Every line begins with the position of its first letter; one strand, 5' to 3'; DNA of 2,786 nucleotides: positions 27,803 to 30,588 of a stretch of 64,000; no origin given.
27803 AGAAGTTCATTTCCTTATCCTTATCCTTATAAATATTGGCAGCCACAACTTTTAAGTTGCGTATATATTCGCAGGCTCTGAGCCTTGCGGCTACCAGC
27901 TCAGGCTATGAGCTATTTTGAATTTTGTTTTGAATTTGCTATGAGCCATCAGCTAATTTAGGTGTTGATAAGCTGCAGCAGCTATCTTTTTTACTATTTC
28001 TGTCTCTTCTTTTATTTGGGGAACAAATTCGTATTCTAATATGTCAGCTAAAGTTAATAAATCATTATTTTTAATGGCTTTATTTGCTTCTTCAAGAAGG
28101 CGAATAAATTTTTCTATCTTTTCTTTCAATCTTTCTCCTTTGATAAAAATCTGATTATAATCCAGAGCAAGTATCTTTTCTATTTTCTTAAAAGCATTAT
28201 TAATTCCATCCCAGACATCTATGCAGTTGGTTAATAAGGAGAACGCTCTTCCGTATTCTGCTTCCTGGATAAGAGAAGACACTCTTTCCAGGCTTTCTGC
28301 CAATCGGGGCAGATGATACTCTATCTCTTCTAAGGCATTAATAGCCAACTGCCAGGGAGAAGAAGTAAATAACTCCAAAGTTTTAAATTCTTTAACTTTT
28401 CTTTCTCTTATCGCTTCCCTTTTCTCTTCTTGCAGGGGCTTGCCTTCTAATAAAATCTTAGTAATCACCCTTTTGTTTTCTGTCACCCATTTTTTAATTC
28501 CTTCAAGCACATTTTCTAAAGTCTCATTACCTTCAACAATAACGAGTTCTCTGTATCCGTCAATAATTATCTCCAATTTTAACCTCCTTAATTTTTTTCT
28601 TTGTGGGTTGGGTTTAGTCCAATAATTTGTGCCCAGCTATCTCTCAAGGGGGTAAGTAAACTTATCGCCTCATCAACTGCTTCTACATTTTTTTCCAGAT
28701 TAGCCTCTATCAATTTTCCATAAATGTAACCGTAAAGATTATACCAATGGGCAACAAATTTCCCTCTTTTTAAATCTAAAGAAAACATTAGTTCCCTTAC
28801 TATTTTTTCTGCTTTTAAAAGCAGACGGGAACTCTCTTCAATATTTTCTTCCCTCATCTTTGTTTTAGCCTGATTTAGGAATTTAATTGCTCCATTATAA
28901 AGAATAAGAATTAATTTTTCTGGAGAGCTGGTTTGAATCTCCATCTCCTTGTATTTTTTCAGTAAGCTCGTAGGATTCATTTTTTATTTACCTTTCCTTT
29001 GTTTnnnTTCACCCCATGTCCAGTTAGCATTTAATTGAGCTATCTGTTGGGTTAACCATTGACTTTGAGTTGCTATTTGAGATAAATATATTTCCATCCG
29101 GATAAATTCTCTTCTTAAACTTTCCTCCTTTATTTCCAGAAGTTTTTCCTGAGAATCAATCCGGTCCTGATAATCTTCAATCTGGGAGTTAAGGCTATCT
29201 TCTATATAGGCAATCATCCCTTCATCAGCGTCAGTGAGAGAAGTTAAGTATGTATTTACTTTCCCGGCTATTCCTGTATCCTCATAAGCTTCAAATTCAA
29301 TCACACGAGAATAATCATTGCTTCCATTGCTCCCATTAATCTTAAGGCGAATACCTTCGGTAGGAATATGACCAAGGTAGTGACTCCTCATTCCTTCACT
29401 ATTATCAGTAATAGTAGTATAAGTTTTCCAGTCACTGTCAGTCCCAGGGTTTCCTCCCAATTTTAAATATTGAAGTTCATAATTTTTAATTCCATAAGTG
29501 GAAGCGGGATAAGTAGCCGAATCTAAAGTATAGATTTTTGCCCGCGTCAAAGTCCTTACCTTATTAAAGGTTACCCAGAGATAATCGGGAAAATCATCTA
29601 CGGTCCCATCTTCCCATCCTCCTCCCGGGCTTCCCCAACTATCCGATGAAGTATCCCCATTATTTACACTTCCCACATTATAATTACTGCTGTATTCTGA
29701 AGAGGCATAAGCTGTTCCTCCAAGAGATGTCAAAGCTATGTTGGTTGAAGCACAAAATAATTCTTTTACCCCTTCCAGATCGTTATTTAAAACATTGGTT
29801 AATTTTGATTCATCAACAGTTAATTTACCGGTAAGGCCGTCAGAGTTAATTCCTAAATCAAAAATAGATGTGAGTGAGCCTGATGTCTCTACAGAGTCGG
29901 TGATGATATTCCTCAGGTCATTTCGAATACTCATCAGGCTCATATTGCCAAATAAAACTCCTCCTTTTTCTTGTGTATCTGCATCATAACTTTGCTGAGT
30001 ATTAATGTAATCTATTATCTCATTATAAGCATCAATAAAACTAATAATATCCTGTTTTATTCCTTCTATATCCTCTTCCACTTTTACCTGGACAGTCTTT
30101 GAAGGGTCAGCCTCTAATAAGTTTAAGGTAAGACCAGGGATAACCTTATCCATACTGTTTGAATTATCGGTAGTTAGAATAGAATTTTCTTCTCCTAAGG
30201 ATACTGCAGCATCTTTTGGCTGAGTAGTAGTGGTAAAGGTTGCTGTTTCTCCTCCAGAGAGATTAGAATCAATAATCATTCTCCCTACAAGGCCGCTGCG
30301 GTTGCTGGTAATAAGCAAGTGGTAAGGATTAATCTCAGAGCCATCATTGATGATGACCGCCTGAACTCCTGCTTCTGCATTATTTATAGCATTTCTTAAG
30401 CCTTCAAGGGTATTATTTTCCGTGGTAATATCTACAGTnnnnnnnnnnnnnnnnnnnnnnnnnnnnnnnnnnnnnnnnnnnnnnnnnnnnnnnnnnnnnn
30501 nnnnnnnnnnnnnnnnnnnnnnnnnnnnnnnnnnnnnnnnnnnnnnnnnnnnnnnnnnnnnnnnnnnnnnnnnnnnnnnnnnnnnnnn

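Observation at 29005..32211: Giant FliD cap protein (1068 aa) with four or more internally repeated modules of about 100 aa and an inserted discoidin-like beta-sandwich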

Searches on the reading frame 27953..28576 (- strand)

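Call 3: search_protein_families(library=pfam, proteins=[window:27953-28576:-], max_evalue=0.1)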
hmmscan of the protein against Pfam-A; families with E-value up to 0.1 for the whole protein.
window:27953-28576:- (207 aa): 3 families
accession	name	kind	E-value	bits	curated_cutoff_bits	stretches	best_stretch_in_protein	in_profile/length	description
PF09210.16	BE_C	-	0.022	15.6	25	0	68-132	35-96/101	1,4-alpha-glucan branching enzyme, C-terminal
PF24330.1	DUF7499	-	0.022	14.9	27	1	123-198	38-113/193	Family of unknown function (DUF7499)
PF16550.10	RPN13_C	-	0.051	14.2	39.3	0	81-124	39-82/112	UCH-binding domain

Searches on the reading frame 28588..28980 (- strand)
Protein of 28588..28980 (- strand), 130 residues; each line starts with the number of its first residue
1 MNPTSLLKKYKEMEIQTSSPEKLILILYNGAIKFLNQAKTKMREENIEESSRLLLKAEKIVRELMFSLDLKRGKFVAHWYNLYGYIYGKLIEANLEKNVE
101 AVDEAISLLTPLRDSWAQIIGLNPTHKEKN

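Call 3: search_protein_families(library=pfam, proteins=[window:28588-28980:-], max_evalue=0.1)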
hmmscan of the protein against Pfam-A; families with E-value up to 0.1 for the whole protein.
window:28588-28980:- (130 aa): 1 family
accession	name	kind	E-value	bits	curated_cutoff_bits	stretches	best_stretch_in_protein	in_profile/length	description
PF02561.19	FliS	-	1.3e-34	119.3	26.7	1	8-119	2-114/115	Flagellar protein FliS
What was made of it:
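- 28588..28980 (-): FliS chaperone. Pfam FliS, E=1.3e-34 (call 3).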

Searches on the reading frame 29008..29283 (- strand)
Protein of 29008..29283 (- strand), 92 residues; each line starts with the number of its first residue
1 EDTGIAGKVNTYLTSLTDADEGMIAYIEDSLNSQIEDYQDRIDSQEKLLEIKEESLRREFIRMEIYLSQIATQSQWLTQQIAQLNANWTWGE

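Call 47: search_solved_structures(query=window:29008-29283:-, max_evalue=10, show_alignments=0)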
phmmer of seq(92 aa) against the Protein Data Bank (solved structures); distinct sequences matched with E-value up to 10: 11.
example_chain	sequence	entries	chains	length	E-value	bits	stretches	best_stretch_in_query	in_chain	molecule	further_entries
9m6i_A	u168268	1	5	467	0.011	19.2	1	2-85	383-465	Flagellar hook-associated protein 2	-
9gnz_R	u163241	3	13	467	0.013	19.1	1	2-85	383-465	Flagellar hook-associated protein 2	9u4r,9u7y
9u4r_AC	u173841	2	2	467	0.013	19.1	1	2-85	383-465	Flagellar hook-associated protein 2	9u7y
9m67_A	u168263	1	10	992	0.027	18.1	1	2-85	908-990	Flagellin,Flagellar hook-associated protein 2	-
6sih_A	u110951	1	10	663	0.11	16.2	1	2-84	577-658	Flagellar hook-associated protein 2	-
9gsx_W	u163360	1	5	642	0.14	15.8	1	2-84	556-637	Flagellar hook-associated protein 2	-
1chq_D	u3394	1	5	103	0.5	14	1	7-61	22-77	CHOLERA TOXIN B PENTAMER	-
5eqz_A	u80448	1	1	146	0.62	13.7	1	20-64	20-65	Rev protein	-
1chp_D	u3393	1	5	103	0.67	13.6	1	7-61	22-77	CHOLERA TOXIN B PENTAMER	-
5gna_B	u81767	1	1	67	0.8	13.4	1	22-85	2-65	Flagellar hook-associated protein 2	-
8bd7_L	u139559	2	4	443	4.4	11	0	5-71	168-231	Clusterin-associated protein 1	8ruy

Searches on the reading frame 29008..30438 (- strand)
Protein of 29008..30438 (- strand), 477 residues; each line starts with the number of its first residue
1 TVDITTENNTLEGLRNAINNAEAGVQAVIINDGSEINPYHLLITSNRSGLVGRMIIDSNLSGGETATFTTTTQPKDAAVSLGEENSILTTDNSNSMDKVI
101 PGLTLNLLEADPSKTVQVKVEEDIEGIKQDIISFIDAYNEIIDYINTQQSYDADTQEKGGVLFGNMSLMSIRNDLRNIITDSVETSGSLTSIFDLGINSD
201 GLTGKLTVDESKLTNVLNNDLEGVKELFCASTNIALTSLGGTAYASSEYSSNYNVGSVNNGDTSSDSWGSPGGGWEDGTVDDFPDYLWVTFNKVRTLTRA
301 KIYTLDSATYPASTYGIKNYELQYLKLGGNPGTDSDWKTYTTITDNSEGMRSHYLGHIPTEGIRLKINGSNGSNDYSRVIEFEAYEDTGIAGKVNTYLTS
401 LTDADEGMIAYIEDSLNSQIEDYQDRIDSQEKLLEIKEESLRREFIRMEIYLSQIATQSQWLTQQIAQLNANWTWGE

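Call 45: search_solved_structures(query=window:29008-30438:-, max_evalue=0.001, show_alignments=4)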
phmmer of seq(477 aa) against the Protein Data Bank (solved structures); distinct sequences matched with E-value up to 0.001: 12.
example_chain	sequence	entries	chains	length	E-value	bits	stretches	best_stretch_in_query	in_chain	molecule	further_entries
5h5v_A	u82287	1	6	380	5.2e-20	75.2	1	1-231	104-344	Flagellar hook-associated protein 2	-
5fhy_A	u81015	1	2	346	9.1e-18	67.8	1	3-236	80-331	B-type flagellar hook-associated protein 2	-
9gnz_R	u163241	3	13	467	6.2e-17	65.1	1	8-229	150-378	Flagellar hook-associated protein 2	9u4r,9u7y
9u4r_AC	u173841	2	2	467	6.2e-17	65.1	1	8-229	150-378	Flagellar hook-associated protein 2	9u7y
9m6i_A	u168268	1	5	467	7.9e-17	64.7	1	8-229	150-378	Flagellar hook-associated protein 2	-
9m6h_A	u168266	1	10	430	2.9e-14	56.3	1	8-229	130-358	Flagellar hook-associated protein 2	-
9m68_A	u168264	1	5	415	3.3e-14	56.1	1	8-229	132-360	Flagellar hook-associated protein 2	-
9m67_A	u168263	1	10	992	1.8e-13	53.7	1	8-229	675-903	Flagellin,Flagellar hook-associated protein 2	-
5h5w_A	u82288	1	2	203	3.7e-07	32.9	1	1-110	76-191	Flagellar hook-associated protein 2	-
6sih_A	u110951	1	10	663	5.4e-07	32.3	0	92-189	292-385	Flagellar hook-associated protein 2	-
9gsx_W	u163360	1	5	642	2.7e-06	30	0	92-230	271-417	Flagellar hook-associated protein 2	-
6kty_A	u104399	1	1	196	1.1e-05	28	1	4-122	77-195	Flagellar hook-associated protein 2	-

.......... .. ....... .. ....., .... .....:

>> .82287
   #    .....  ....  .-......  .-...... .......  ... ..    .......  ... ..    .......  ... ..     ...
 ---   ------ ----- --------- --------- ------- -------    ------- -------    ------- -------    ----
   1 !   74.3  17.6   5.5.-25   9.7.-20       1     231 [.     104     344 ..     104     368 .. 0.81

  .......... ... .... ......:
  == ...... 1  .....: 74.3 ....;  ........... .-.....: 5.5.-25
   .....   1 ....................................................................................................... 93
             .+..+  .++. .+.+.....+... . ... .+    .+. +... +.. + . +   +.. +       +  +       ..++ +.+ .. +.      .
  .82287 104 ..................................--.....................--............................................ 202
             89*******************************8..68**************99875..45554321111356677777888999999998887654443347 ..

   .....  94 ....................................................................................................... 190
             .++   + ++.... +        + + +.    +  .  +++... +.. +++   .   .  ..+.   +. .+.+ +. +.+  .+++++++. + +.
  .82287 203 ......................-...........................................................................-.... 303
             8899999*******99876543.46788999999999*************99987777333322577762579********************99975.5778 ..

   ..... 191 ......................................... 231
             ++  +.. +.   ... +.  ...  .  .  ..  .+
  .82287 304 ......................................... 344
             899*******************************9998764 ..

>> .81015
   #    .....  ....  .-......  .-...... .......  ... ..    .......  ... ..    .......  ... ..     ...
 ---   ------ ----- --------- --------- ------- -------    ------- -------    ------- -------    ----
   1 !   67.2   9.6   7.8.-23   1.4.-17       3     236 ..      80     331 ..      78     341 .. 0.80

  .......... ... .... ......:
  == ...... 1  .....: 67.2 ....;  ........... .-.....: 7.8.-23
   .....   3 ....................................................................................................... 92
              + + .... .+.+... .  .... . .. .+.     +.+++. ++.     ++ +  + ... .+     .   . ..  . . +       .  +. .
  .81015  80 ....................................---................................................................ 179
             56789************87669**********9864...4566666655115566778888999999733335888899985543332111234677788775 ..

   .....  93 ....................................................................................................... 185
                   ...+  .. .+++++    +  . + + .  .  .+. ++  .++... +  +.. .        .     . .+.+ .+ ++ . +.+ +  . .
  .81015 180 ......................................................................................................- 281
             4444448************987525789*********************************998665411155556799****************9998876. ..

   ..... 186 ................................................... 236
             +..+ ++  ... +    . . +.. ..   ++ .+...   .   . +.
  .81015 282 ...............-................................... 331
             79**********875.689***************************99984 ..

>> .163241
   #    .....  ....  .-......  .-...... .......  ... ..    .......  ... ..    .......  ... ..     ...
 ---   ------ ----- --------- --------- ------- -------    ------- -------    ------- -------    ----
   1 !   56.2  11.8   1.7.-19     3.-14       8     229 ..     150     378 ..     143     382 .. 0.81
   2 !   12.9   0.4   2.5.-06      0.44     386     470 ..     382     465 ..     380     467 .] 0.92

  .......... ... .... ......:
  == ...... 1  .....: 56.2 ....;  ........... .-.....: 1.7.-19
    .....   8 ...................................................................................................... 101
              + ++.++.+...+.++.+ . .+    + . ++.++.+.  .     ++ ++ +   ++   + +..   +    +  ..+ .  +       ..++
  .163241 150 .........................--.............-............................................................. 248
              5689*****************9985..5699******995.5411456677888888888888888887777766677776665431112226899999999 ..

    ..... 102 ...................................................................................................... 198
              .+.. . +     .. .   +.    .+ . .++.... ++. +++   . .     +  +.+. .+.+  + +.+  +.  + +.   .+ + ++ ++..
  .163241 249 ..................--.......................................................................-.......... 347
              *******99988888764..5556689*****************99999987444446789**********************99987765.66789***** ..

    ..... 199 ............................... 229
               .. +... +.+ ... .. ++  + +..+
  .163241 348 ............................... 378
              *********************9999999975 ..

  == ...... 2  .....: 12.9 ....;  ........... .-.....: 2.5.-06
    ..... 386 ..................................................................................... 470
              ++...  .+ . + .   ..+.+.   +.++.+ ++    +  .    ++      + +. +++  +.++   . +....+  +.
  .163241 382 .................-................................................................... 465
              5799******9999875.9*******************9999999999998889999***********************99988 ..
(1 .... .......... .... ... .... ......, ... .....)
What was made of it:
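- Closest known: Campylobacter jejuni and Helicobacter pylori FliD with extra domains. Same: C. jejuni D4 (residues 418-555) occupies exactly the loop where the discoidin is inserted here (calls 45, 47).
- Same site as C. jejuni D4: calls 45 and 47.
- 29749..30447 (-): FliD residues 589-821: rest of D3 (second hairpin strand onward), second D2 segment and D1 helices (first part of FliD_C). Residues 592-820 align with Salmonella FliD 150-378 and E. coli FliD (call 45).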
